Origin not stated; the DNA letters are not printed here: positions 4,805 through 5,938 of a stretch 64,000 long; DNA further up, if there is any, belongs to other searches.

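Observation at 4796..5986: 23S rRNA 3' terminus and trailer duplicated around a Bro-N/DinD-like gene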

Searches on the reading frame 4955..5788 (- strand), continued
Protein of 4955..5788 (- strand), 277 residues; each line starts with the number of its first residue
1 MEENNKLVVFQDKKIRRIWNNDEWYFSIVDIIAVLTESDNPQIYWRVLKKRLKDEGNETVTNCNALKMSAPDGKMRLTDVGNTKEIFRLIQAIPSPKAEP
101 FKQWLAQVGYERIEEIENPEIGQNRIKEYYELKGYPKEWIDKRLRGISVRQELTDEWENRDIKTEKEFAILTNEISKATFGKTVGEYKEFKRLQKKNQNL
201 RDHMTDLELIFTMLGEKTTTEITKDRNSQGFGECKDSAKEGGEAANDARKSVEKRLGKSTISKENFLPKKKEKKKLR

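Call 18: find_related_loci(query=A2, collection=genome_contigs, flank=6000)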
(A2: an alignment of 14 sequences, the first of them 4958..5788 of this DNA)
Query A2 (277 aa) in genome_contigs; peptide patterns used: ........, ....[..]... (x = any residue, [..] = any of these).
600 stretches matched a pattern (row limit reached: there are more); 600 encode a relative of the query (tblastn E <= 1e-3); the best 80 are kept; 80 distinct loci.
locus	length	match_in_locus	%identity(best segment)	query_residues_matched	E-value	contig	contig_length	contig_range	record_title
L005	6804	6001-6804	81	1-268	1e-150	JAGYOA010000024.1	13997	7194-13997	Candidatus Woesearchaeota archaeon isolate M55A3 24, whole genome shotgun sequence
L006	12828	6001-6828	78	1-275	3e-145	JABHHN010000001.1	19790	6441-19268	MAG: archaeon isolate SI037_bin40 k141_24437, whole genome shotgun sequence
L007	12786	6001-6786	80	7-268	8e-143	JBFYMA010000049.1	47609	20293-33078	MAG: Nanoarchaeota archaeon isolate PPR_0050 k121_3309803, whole genome shotgun sequence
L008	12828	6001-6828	69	1-276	7e-132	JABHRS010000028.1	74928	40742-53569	MAG: archaeon isolate SI039_bin19 k141_1869679, whole genome shotgun sequence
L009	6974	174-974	70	1-267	7e-130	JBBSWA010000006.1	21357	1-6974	MAG: Nanoarchaeota archaeon isolate H51-bin340_1 H51_bin340_1_000000000006, whole genome shotgun sequence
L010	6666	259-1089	66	1-276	1e-126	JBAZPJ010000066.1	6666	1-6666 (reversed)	MAG: Candidatus Nanoarchaeia archaeon isolate SO_2017_SWC_27 scaffold_9823_c1_LP-4_2017, whole genome shotgun sequence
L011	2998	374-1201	68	1-277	2e-130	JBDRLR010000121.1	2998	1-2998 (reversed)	MAG: Nanoarchaeota archaeon isolate MEGAHIT-group-1.787 k141_5756844, whole genome shotgun sequence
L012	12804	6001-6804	69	1-267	2e-124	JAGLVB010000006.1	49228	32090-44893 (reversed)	MAG: Candidatus Aenigmatarchaeota archaeon isolate RS_11_5 ZL20.bin.5.fa_6, whole genome shotgun sequence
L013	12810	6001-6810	69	1-271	1e-124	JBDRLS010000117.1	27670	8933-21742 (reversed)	MAG: Nanoarchaeota archaeon isolate MEGAHIT-group-1.791 k141_4183965, whole genome shotgun sequence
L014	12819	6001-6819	67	1-274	1e-119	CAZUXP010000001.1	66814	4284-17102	MAG TPA_asm: uncultured Methanosarcinales archaeon isolate SRP252850_co1_213 genome assembly, contig: NODE_463_length_66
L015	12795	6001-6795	70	5-270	5e-119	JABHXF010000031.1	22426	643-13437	MAG: Candidatus Woesearchaeota archaeon isolate SI047_bin3 k141_913012, whole genome shotgun sequence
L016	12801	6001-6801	68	1-267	9e-119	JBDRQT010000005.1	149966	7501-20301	MAG: archaeon isolate MEGAHIT-group-2.59 k141_1077468, whole genome shotgun sequence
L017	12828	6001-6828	63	1-276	3e-118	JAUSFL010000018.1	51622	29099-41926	MAG: Candidatus Iainarchaeum archaeon isolate E14_maxbin.308 E14_k141_284749, whole genome shotgun sequence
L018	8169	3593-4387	66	1-267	2e-118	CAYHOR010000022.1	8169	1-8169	MAG TPA_asm: Candidatus Woesearchaeota archaeon isolate ERP119705_co14_558 genome assembly, contig: NODE_13767_length_81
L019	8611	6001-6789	67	1-267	2e-117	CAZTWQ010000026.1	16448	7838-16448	MAG TPA_asm: uncultured Methanosarcinales archaeon isolate binchicken_co28_237 genome assembly, contig: NODE_2347_length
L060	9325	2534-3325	58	3-267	4e-100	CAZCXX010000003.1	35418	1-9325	MAG TPA_asm: Candidatus Woesearchaeota archaeon isolate SRP178908_co1_358 genome assembly, contig: NODE_668_length_35418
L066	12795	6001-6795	58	1-265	5e-99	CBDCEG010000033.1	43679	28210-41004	MAG: Cardiobacteriales bacterium isolate 40162ec3-bb68-444b-8bf7-e4894c729cf2 genome assembly, contig: ctg82003, whole g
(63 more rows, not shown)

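Call 20: find_encoding_contigs(protein=P0002, flank=8000, max_places=4)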
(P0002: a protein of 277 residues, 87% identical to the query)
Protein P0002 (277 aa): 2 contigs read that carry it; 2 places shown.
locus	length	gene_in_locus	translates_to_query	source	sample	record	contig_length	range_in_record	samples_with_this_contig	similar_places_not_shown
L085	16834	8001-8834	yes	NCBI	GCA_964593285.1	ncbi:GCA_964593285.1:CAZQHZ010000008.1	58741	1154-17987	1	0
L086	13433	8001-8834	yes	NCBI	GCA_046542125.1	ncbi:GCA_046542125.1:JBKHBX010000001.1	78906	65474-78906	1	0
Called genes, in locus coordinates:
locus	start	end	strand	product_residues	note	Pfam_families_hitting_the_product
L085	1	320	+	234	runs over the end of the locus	-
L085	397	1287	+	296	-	PF00557:Peptidase_M24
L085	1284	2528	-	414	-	PF13393:tRNA-synt_His, PF03129:HGTP_anticodon (weak)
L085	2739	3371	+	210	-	PF01917:Flagellin_arch-type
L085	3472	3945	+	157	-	-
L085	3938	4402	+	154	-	-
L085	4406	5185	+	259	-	PF01656:CbiA, PF06564:CBP_BcsQ, PF10609:ParA, PF13614:AAA_31, PF13500:AAA_26 (weak), PF00142:Fer4_NifH (weak)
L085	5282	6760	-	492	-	PF04055:Radical_SAM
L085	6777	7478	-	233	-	PF09335:VTT_dom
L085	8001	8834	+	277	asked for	PF02498:Bro-N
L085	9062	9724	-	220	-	PF05430:Methyltransf_30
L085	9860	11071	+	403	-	PF13793:Pribosyltran_N, PF14572:Pribosyl_synth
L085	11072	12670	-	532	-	PF00271:Helicase_C, PF20470:HTH_61 (weak), PF21280:Helicase_dom4_arc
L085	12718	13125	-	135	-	-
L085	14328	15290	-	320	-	PF01917:Flagellin_arch-type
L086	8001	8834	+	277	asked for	PF02498:Bro-N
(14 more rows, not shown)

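Call 21: find_encoding_contigs(protein=P0004, flank=8000, max_places=4)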
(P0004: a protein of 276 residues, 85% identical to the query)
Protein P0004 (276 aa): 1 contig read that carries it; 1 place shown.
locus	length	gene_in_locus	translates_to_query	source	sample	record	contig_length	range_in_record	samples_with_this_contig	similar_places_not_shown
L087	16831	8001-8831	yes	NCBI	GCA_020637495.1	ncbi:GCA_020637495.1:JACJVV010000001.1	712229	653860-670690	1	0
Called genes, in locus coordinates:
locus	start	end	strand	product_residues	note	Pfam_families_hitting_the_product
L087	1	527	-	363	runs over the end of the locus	PF07953:Toxin_R_bind_N, PF13385:Laminin_G_3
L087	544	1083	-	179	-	-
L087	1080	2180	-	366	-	PF13385:Laminin_G_3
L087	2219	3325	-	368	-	PF13385:Laminin_G_3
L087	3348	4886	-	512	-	PF01935:DUF87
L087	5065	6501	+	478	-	-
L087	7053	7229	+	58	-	-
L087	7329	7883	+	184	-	-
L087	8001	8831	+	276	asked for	PF02498:Bro-N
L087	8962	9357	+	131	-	PF05375:Pacifastin_I (weak)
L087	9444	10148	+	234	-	PF01553:Acyltransferase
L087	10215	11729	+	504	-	PF13522:GATase_6, PF13537:GATase_7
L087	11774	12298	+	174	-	-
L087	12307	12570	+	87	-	-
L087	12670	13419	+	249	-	PF13482:RNase_H_2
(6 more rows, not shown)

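Call 31: search_solved_structures(query=A2, max_evalue=1, show_alignments=2)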
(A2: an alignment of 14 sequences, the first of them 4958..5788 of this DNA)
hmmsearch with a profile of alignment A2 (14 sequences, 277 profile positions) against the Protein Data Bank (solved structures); distinct sequences matched with E-value up to 1: 0.

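Call 32: search_protein_families(library=padloc, proteins=[window:4955-5788:-], max_evalue=1)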
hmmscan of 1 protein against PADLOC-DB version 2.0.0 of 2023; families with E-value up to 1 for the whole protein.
window:4955-5788:- (277 aa): 4 families
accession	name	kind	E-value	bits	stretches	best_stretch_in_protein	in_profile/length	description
PDLC04920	PDC-S13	-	4.7e-122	404.8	1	1-275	1-275/286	-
PDLC04841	PDC-S04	-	1.7e-25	88.3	1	2-107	2-112/292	-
PDLC04919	PDC-S13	-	6.4e-06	23.6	1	150-244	144-237/281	-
PDLC03083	Specificity_I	-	0.0039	13.3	1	153-255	145-244/717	Type I specificity subunit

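Call 49: predict_structure(alignment_id=A3)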
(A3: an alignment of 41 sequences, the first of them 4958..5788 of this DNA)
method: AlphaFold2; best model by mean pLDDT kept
length: 277 residues; sequences in the alignment: 41
mean_pLDDT: 80.6   pTM: 0.54
mean pLDDT of the five models: 80.6, 78.5, 77.2, 77.0, 72.2
residues with pLDDT >= 90: 85; 70-90: 131; 50-70: 49; < 50: 12
segments of 3 or more residues with pLDDT < 50: 268-277
pLDDT, mean of each block of 10 residues (from residue 1): 55 84 87 91 90 74 65 81 85 87 79 69 69 65 70 86 88 94 88 73 83 94 95 96 97 94 65 37
secondary structure, 60 per line:
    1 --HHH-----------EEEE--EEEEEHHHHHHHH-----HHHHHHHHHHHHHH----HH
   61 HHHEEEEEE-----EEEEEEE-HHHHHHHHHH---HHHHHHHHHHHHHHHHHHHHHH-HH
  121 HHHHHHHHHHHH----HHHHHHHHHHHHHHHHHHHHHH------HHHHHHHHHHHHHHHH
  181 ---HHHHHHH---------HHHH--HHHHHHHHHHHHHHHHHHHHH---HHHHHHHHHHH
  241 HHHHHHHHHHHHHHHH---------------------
elements in order: E17-20 E23-27 H28-35 H41-54 H59-63 E64-69 E75-81 H83-92 H96-117 H119-132 H137-158 H165-180 H184-190 H200-203 H206-226 H230-256

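Call 56: find_encoding_contigs(protein=P0022, flank=3000, max_places=6)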
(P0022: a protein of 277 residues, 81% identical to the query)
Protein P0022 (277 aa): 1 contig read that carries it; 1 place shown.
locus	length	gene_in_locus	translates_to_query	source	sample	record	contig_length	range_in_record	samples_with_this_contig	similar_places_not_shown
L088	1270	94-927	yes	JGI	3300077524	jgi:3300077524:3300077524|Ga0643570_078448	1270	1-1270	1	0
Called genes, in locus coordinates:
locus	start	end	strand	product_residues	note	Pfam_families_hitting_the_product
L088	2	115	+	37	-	?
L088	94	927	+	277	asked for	PF02498:Bro-N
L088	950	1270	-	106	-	?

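Call 57: find_encoding_contigs(protein=P0019, flank=3000, max_places=6)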
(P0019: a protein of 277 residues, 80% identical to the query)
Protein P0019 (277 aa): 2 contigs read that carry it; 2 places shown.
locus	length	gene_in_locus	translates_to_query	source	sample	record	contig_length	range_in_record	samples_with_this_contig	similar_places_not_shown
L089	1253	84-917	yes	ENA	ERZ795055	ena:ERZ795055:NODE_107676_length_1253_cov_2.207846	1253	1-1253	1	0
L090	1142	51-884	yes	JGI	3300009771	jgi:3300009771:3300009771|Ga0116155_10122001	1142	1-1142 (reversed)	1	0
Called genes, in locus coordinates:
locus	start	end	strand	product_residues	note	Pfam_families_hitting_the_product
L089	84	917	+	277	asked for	PF02498:Bro-N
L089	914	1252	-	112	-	?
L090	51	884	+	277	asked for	PF02498:Bro-N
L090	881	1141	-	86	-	?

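Call 59: find_related_loci(query=A2, collection=metagenome_contigs, flank=4000)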
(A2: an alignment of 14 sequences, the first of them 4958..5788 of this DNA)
Query A2 (277 aa) in metagenome_contigs; peptide patterns used: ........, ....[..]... (x = any residue, [..] = any of these).
600 stretches matched a pattern (row limit reached: there are more); 593 encode a relative of the query (tblastn E <= 1e-3); the best 80 are kept; 80 distinct loci.
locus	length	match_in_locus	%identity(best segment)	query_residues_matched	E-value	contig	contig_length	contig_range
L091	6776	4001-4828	77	1-277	9e-140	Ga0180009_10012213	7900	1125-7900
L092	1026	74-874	69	1-267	2e-139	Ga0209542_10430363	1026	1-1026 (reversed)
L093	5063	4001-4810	65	4-273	1e-118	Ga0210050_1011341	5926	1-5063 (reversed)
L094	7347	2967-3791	64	3-277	1e-118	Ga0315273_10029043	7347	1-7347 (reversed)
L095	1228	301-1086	64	2-267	9e-127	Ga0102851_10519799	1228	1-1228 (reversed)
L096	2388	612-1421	64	1-267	3e-121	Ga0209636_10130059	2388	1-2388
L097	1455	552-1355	64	1-267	6e-125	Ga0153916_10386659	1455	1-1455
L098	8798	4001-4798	64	1-267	6e-114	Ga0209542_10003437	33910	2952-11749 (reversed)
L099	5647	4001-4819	64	1-274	9e-114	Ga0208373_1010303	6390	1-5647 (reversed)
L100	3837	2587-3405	60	9-277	5e-115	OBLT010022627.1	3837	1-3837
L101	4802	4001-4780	63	9-266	1e-111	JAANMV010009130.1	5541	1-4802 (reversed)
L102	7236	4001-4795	63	3-268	7e-111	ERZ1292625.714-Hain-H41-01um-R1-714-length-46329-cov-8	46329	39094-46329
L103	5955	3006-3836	60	5-267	6e-111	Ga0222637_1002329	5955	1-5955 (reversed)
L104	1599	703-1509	61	2-276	2e-118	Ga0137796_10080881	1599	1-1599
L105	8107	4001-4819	61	1-273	3e-110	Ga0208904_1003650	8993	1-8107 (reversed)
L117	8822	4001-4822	58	1-276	2e-105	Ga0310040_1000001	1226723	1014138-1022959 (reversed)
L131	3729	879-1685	57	9-277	6e-103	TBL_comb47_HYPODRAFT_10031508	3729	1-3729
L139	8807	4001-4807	56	5-274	7e-100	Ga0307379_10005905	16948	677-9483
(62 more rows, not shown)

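Call 72: list_cluster_members(proteins=[P0001, P0121])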
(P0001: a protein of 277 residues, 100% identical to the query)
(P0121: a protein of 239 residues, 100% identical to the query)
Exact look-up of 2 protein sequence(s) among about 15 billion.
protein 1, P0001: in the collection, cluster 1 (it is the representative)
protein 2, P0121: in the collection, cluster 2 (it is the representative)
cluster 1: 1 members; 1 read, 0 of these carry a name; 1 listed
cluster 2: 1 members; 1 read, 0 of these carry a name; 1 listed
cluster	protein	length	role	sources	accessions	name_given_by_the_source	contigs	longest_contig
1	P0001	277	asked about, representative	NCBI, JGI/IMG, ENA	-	-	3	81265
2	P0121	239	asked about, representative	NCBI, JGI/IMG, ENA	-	-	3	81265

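Call 73: search_protein_families(library=pfam, proteins=[L139:744-3974:+, L131:1-780:+, L066:4520-6004:+, L066:6934-8481:+, L096:3-407:+, L117:4979-5386:-, L060:3381-3584:+], max_evalue=0.001)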
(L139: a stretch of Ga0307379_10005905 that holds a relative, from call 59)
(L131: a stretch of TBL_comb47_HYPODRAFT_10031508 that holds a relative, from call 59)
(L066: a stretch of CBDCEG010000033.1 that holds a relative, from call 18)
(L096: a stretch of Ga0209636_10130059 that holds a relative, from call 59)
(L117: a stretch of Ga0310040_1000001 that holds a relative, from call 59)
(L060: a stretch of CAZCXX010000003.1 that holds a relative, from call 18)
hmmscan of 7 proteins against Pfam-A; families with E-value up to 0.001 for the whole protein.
L139:744-3974:+ (1076 aa): 1 family
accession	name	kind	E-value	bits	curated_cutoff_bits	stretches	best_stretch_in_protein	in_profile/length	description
PF04851.21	ResIII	-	7.9e-12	45.8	22.5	1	191-412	20-163/164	Type III restriction enzyme, res subunit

L131:1-780:+ (259 aa): 0 families

L066:4520-6004:+ (494 aa): 3 families
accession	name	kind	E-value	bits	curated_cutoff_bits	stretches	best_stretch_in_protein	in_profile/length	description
PF02384.22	N6_Mtase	-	7.8e-59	200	20.4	1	156-462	6-306/311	N-6 DNA Methylase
PF07669.17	Eco57I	-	7.2e-12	46.2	25.3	1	273-368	60-165/171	Eco57I restriction-modification methylase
PF12161.14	HsdM_N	-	2.4e-09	38.4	24.5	1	7-141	6-134/135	HsdM N-terminal domain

L066:6934-8481:+ (515 aa): 2 families
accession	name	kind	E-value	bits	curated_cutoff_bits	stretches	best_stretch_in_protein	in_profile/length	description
PF01420.25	Methylase_S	-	4.3e-45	154.4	22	2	141-307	2-160/168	Type I restriction modification DNA specificity domain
PF01541.30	GIY-YIG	-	2e-18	66.9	22.6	1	3-75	1-76/78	GIY-YIG catalytic domain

L096:3-407:+ (134 aa): 1 family
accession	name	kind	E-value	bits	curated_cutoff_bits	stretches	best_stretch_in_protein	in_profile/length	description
PF00155.27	Aminotran_1_2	-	4.3e-11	43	19.7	1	1-130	229-361/361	Aminotransferase class I and II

L117:4979-5386:- (135 aa): 0 families

L060:3381-3584:+ (67 aa): 0 families

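Call 78: find_related_loci(query=A2, collection=viral_contigs, flank=4000)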
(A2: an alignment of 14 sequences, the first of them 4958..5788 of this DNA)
Query A2 (277 aa) in viral_contigs; peptide patterns used: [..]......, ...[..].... (x = any residue, [..] = any of these).
59 stretches matched a pattern; 29 encode a relative of the query (tblastn E <= 1e-3); 29 distinct loci.
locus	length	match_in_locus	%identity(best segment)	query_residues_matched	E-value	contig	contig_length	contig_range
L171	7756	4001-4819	60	9-277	4e-110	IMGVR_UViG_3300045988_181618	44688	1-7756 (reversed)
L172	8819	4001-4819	60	9-277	5e-110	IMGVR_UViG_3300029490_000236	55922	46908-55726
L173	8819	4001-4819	60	9-277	5e-110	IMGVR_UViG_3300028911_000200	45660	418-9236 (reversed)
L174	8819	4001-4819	60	9-277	5e-110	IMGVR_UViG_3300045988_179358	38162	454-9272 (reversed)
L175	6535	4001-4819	60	9-277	5e-110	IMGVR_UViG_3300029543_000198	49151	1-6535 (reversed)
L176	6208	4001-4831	59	5-277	4e-108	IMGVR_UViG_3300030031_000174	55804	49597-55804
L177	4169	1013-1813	61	3-270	3e-102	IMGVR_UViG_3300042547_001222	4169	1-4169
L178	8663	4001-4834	54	1-276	3e-98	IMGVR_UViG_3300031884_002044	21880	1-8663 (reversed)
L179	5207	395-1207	56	6-277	2e-98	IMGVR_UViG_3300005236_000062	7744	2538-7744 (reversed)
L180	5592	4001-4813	55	4-274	1e-96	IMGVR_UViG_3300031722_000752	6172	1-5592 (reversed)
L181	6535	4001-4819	54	9-277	1e-94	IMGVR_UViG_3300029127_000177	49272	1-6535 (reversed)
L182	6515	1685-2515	52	5-277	3e-93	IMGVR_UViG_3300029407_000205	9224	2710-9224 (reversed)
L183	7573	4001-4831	51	5-277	2e-90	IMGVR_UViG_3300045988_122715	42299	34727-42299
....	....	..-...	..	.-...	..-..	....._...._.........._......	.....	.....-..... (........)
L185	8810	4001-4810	48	5-274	2e-83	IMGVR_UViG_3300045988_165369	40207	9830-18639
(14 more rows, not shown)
